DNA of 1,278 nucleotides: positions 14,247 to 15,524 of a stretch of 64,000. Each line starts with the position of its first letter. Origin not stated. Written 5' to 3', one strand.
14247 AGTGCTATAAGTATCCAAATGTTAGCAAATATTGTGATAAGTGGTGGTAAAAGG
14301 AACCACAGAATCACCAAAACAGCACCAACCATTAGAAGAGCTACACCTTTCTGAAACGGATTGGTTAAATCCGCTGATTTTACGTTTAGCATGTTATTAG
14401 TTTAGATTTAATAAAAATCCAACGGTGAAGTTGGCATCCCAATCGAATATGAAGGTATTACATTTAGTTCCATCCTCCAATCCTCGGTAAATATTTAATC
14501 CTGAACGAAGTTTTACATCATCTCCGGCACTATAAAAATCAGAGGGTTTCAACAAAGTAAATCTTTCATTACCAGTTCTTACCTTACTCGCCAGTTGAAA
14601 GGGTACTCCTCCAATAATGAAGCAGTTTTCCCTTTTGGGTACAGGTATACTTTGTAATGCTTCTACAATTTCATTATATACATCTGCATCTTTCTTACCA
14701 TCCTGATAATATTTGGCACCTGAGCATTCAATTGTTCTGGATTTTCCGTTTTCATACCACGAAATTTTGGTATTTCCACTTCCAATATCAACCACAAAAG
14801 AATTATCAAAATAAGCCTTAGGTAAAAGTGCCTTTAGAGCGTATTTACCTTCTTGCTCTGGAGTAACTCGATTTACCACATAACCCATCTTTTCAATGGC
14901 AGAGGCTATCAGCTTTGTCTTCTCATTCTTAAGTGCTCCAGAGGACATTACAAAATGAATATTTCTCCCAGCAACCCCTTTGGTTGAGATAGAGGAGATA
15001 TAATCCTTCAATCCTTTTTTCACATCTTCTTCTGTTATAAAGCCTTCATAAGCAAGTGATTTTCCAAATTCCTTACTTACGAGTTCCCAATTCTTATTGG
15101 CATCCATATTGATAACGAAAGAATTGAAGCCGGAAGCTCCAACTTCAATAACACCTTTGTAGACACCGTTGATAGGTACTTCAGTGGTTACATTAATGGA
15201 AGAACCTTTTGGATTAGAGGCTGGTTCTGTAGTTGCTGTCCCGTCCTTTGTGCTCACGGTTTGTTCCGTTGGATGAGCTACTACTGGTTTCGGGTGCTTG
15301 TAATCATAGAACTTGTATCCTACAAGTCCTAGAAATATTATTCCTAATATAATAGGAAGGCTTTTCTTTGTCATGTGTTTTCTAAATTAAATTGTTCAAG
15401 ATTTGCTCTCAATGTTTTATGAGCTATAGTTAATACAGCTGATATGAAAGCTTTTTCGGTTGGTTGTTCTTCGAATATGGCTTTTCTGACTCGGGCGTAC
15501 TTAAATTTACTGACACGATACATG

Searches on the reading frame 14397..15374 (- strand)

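Call 9: search_protein_families(library=phrogs, proteins=[window:14397-15374:-], max_evalue=0.001)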
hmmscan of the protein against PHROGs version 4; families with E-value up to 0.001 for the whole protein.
window:14397-15374:- (325 aa): 1 family
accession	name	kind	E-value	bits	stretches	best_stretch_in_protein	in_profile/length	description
phrog_27868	-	unknown function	0.00031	21.3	1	101-181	83-158/276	-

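Call 94: search_protein_families(library=pfam, proteins=[window:14397-15374:-], max_evalue=0.001)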
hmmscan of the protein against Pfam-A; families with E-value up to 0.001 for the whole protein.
window:14397-15374:- (325 aa): 0 families
